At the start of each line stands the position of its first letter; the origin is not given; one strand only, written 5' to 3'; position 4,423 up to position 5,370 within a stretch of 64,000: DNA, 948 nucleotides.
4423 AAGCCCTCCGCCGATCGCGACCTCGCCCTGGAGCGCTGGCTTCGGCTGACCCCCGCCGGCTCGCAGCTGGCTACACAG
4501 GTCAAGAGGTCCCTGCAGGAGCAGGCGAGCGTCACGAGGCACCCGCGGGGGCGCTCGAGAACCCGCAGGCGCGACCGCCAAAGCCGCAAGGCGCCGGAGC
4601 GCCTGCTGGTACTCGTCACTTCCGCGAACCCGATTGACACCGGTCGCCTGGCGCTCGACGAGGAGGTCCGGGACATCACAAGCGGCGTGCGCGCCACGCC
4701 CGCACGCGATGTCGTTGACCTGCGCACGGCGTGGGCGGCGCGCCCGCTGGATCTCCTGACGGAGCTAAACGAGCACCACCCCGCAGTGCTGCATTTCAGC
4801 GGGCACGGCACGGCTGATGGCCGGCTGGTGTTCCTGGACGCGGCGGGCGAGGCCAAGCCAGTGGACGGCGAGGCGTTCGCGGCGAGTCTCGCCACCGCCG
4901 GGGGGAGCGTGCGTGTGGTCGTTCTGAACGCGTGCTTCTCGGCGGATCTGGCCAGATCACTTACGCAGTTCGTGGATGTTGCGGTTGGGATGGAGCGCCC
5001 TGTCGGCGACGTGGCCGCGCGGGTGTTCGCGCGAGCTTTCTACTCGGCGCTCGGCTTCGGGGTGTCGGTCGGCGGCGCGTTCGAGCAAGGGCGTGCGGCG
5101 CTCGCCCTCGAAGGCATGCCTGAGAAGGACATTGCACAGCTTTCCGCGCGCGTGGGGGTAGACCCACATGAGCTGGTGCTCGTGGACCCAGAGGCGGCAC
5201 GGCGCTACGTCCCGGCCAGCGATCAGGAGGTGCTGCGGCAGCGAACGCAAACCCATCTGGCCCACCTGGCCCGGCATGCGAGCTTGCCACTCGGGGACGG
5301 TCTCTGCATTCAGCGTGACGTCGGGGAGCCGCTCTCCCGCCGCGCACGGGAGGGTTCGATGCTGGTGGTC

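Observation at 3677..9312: Small ORF coupled to a 1,793-aa HEAT / caspase(CHAT)-like / P-loop STAND-type protein beside a Type III R-M: candidate immune sensor-effector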

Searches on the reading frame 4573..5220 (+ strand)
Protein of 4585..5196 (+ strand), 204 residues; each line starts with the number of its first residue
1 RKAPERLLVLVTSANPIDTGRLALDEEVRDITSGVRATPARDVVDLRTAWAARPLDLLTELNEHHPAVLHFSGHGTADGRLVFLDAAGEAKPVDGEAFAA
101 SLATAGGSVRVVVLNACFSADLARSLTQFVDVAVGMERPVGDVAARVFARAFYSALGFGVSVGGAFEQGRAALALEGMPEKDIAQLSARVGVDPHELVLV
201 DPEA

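Call 13: find_homologous_proteins(query=window:4585-5196:+)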
Query seq(204 aa) (204 aa): 273 proteins with E <= 0.001 among 7003 candidates; the best 120 are listed.
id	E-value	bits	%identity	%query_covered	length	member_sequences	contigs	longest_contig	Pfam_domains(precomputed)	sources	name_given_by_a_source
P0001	8.2e-83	295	72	96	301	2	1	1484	PF12770.13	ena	-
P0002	2.0e-82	294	72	95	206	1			PF12770.13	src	-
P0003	1.8e-81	291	73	97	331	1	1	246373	PF12770.13,PF13646.13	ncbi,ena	-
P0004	1.5e-63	232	62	96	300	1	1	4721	-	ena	-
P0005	1.3e-57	213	54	99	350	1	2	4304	PF12770.13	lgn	-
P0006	4.2e-56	208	52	96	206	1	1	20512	PF12770.13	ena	-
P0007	3.7e-55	205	49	97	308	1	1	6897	PF12770.13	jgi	jgi:hypothetical protein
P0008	4.9e-55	204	50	97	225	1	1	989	PF12770.13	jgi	-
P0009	2.3e-53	199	50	98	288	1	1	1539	PF12770.13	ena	-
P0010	4.0e-51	192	49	96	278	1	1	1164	PF12770.13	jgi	-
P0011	1.1e-50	190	50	98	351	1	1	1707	PF12770.13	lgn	-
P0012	1.3e-50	190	47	95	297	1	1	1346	PF13414.13,PF00515.35,PF12770.13,PF07719.24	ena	-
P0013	1.5e-50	190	49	93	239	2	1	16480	PF12770.13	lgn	-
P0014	2.6e-50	189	47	97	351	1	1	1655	PF12770.13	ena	-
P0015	2.7e-50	189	51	98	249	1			PF12770.13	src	-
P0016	3.0e-50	189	49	95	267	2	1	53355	PF12770.13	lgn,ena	-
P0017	3.0e-50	189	49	93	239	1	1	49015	PF12770.13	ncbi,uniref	ncbi:CHAT domain-containing protein [Dactylosporangium sp. NPDC049525]|uniref:CHAT domain-containing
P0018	3.0e-50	189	49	95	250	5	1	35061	PF12770.13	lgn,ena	-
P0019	3.6e-50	188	50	99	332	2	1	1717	PF19961.6,PF12770.13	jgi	-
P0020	5.2e-50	188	50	94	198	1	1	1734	PF12770.13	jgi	jgi:hypothetical protein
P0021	9.2e-50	187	51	93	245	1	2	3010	PF12770.13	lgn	-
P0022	1.0e-49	187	50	99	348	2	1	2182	PF12770.13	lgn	-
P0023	1.4e-49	187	48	99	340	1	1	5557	PF12770.13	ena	-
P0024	2.6e-49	186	49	92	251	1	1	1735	PF12770.13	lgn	-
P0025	2.8e-49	186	48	98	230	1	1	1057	PF12770.13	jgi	jgi:hypothetical protein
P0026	3.9e-49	185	49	99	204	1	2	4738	PF12770.13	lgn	-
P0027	4.8e-49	185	51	92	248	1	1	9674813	PF12770.13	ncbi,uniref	ncbi:CHAT domain-containing protein [Dactylosporangium sp. CA-139066]|uniref:CHAT domain-containing 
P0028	1.3e-48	183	48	97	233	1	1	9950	PF12770.13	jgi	jgi:CHAT domain-containing protein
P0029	1.7e-48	183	48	95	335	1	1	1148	PF12770.13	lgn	-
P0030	3.3e-48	182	49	96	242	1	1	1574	PF12770.13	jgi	jgi:hypothetical protein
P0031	5.6e-48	181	49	91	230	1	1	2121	PF12770.13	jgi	jgi:hypothetical protein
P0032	6.4e-48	181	48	95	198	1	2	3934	PF12770.13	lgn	-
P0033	6.8e-48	181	51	98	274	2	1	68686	PF12770.13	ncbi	-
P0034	9.2e-48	181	49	97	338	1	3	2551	PF12770.13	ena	-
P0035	9.7e-48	181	45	98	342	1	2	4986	PF12770.13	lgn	-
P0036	1.4e-47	180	48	97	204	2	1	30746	PF12770.13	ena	-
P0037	1.8e-47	180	48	97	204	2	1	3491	PF12770.13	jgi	jgi:hypothetical protein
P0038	3.7e-47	179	47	97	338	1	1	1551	PF12770.13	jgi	jgi:hypothetical protein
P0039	3.7e-47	179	45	98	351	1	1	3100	PF12770.13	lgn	-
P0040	4.0e-47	179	48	97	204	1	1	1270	PF12770.13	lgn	-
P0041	7.3e-47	178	49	96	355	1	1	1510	PF12770.13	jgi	-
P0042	1.4e-46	177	48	97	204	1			PF12770.13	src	-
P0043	1.8e-46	176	51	95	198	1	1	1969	PF12770.13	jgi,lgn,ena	jgi:CHAT domain-containing protein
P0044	1.8e-46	176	47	95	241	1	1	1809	PF12770.13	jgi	jgi:hypothetical protein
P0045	1.9e-46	176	48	97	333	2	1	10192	PF12770.13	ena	-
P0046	2.0e-46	176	46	96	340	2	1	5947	PF12770.13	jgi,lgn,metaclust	metaclust:\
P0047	2.4e-46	176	46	96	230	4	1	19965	PF12770.13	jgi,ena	jgi:hypothetical protein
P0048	2.6e-46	176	48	97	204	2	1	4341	PF12770.13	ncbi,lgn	-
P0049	2.6e-46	176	47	96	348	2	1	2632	PF12770.13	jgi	jgi:hypothetical protein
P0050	2.7e-46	176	47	98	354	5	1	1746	PF12770.13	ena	-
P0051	5.4e-46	175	46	97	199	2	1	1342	PF12770.13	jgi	jgi:CHAT domain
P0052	5.9e-46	175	50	90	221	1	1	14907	PF12770.13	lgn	-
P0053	9.0e-46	174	49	95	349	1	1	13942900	PF13676.12,PF12770.13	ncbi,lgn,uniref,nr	ncbi:TIR domain-containing protein [Dactylosporangium sp. NBC_01737]|uniref:TIR domain-containing pr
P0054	9.7e-46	174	51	92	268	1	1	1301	PF12770.13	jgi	jgi:hypothetical protein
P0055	1.2e-45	174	49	96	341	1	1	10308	PF12770.13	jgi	jgi:hypothetical protein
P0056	1.3e-45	174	49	94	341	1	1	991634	PF12770.13,PF00072.31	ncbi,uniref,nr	ncbi:response regulator [Pelagibacterium xiamenense]|uniref:response regulator n=1 Tax=Pelagibacteri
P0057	1.7e-45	173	47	93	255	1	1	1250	PF12770.13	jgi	jgi:hypothetical protein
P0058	3.3e-45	172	45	95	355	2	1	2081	PF12770.13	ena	-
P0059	4.1e-45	172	47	97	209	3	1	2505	PF12770.13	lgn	-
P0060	6.3e-45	171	48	92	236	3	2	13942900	PF12770.13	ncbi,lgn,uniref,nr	ncbi:CHAT domain-containing protein [Dactylosporangium sp. NBC_01737]|uniref:CHAT domain-containing 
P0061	9.1e-45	171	48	98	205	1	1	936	PF12770.13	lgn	-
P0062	9.4e-45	171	44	95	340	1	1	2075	PF12770.13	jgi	jgi:hypothetical protein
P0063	1.3e-44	170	48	96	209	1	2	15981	PF12770.13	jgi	jgi:CHAT domain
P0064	1.6e-44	170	45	95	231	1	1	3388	PF12770.13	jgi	jgi:hypothetical protein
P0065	2.1e-44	170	44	95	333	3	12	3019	PF12770.13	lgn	-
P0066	2.9e-44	169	45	96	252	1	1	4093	PF12770.13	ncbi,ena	-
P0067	6.4e-44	168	48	99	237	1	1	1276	PF12770.13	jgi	-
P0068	1.2e-43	167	45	98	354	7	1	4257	PF12770.13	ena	-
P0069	7.5e-43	165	45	97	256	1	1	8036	PF12770.13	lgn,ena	-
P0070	4.5e-42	162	46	98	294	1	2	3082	PF12770.13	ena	-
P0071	5.1e-42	162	44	94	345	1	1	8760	PF12770.13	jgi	jgi:hypothetical protein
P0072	2.2e-41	160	47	97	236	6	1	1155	PF12770.13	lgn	-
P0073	6.7e-41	158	47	91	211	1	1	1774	PF12770.13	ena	-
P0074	1.0e-40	158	44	93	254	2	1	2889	PF12770.13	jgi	jgi:hypothetical protein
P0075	1.3e-40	157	49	88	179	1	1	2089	PF12770.13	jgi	jgi:hypothetical protein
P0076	2.5e-40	156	46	93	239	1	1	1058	PF12770.13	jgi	jgi:hypothetical protein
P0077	2.5e-40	156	46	89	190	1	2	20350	PF12770.13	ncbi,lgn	-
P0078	7.9e-40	155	45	97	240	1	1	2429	PF12770.13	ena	-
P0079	8.6e-40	155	45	94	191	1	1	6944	PF12770.13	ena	-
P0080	9.0e-40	155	44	97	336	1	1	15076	PF12770.13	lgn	-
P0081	1.2e-39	154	43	91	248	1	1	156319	PF12770.13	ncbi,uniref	ncbi:CHAT domain-containing protein [Dactylosporangium sp. NPDC049742]|uniref:CHAT domain-containing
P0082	2.4e-39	153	42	96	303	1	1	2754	PF12770.13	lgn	-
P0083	2.6e-39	153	47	98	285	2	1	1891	PF12770.13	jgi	jgi:hypothetical protein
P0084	4.0e-39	152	46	91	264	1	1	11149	PF12770.13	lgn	-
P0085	5.1e-39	152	47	91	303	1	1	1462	PF12770.13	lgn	-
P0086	1.3e-38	151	47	97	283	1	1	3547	PF12770.13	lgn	-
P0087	1.7e-38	150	43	98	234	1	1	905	PF12770.13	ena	-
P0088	1.8e-38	150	45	97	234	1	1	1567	PF12770.13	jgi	-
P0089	2.1e-38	150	46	91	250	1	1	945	PF12770.13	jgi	jgi:CHAT domain-containing protein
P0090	2.3e-38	150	43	95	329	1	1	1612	PF12770.13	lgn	-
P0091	2.3e-38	150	43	96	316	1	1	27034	PF20703.4,PF12770.13,PF13191.13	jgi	jgi:hypothetical protein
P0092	2.8e-38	150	41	92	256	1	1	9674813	PF12770.13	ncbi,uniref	ncbi:CHAT domain-containing protein [Dactylosporangium sp. CA-139066]|uniref:CHAT domain-containing 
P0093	5.9e-38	149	48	80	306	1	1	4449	PF12770.13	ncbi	ncbi:MAG: CHAT domain-containing protein [Caldimonas sp.]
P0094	7.5e-38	148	44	96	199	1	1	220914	PF12770.13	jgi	jgi:hypothetical protein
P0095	1.1e-37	148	42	95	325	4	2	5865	PF12770.13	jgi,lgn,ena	jgi:hypothetical protein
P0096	1.1e-37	148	43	94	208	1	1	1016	PF12770.13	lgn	-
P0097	1.5e-37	147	46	91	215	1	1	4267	PF12770.13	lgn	-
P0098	2.2e-37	147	47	94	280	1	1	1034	PF12770.13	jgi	jgi:hypothetical protein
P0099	2.6e-37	146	47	95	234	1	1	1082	PF12770.13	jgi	jgi:hypothetical protein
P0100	3.0e-37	146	46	93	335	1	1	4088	PF12770.13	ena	-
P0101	4.3e-37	146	43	93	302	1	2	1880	PF12770.13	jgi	jgi:hypothetical protein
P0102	4.4e-37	146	44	95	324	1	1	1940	PF12770.13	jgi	jgi:hypothetical protein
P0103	5.3e-37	145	42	95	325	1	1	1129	PF12770.13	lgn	-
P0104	5.4e-37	145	45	97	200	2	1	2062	PF12770.13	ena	-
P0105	6.6e-37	145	44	99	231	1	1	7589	PF12770.13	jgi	jgi:hypothetical protein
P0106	8.4e-37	145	50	82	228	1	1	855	PF12770.13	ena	-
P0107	1.0e-36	145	44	83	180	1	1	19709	PF12770.13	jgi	jgi:hypothetical protein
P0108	1.1e-36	144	45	94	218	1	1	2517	PF12770.13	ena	-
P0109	2.8e-36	143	42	95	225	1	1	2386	PF12770.13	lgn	-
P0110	5.3e-36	142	44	92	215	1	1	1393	PF12770.13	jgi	-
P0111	6.6e-36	142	47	93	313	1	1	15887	PF12770.13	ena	-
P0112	9.6e-36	141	41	98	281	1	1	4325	PF12770.13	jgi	jgi:hypothetical protein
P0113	9.6e-36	141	44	93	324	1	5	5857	PF12770.13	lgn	-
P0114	1.1e-35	141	41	94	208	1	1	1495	PF12770.13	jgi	jgi:hypothetical protein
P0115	1.8e-35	140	46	92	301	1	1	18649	PF12770.13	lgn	-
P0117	2.4e-35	140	40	95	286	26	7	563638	PF12770.13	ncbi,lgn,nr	ncbi:CHAT domain-containing protein [bacterium]|nr:CHAT domain-containing protein [bacterium] RIK773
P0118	3.0e-35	140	43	93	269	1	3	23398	PF12770.13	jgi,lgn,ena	jgi:hypothetical protein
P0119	3.9e-35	139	42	96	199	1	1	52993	PF12770.13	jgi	jgi:CHAT domain-containing protein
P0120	5.3e-35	139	48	82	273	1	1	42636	PF12770.13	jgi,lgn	jgi:hypothetical protein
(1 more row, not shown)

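Call 49: search_solved_structures(query=A5, max_evalue=10, show_alignments=3)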
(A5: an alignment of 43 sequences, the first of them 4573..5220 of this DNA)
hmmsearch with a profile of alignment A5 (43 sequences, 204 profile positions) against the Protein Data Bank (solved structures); distinct sequences matched with E-value up to 10: 4.
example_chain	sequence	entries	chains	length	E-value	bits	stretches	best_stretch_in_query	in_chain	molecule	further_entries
8tl0_A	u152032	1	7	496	1.2e-30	109.6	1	10-185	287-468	CHAT domain-containing protein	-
6xkk_A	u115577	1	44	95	0.74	12.4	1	27-71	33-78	NACHT, LRR and PYD domains-containing protein 1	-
6k7v_J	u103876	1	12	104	1.2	11.7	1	26-71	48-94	NACHT, LRR and PYD domains-containing protein 1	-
3kat_A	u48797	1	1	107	1.3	11.6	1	27-71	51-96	NACHT, LRR and PYD domains-containing protein 1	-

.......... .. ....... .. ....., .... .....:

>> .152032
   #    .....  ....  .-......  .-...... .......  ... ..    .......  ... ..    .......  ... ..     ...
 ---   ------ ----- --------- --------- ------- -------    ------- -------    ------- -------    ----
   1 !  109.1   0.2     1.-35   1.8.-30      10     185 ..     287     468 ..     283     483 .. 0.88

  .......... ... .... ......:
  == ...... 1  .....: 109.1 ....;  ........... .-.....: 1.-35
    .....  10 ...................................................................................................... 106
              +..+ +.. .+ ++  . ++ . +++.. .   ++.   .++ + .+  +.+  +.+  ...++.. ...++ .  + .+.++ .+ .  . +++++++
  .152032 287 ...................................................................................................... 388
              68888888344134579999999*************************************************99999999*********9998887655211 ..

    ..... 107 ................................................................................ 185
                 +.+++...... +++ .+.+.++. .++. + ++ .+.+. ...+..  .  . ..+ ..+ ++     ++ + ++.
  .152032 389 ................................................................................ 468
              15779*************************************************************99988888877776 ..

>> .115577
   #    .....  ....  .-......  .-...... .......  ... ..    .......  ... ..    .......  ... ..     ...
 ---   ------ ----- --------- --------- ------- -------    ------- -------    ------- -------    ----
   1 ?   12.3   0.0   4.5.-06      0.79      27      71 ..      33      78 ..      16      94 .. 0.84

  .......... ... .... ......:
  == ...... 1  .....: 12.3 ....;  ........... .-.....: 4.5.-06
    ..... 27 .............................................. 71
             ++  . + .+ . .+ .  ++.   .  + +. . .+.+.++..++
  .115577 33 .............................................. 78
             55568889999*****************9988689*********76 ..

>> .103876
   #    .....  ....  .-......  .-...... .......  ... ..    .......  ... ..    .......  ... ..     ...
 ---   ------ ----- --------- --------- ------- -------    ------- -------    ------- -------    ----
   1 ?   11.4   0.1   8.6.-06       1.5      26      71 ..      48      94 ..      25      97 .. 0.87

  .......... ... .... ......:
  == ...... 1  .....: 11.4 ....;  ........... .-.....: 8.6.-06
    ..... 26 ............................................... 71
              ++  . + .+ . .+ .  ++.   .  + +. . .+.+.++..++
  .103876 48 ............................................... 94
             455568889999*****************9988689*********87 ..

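Call 50: search_protein_families(library=pfam, alignment_id=A5, max_evalue=0.001)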
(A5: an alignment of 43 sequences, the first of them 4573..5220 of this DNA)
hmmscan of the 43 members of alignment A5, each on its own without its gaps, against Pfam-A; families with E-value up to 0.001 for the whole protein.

A. member 1, window:4573-5220:+ (216 aa): 1 family
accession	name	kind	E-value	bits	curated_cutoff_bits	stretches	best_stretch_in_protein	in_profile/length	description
PF12770.12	CHAT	-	7.2e-10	39.2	24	1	49-161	123-250/289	CHAT domain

B. families by the number of members that match (of 43 scanned): 2 families
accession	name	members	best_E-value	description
PF12770.12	CHAT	43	1.8e-18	CHAT domain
PF01650.23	Peptidase_C13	1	0.00031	Peptidase C13 family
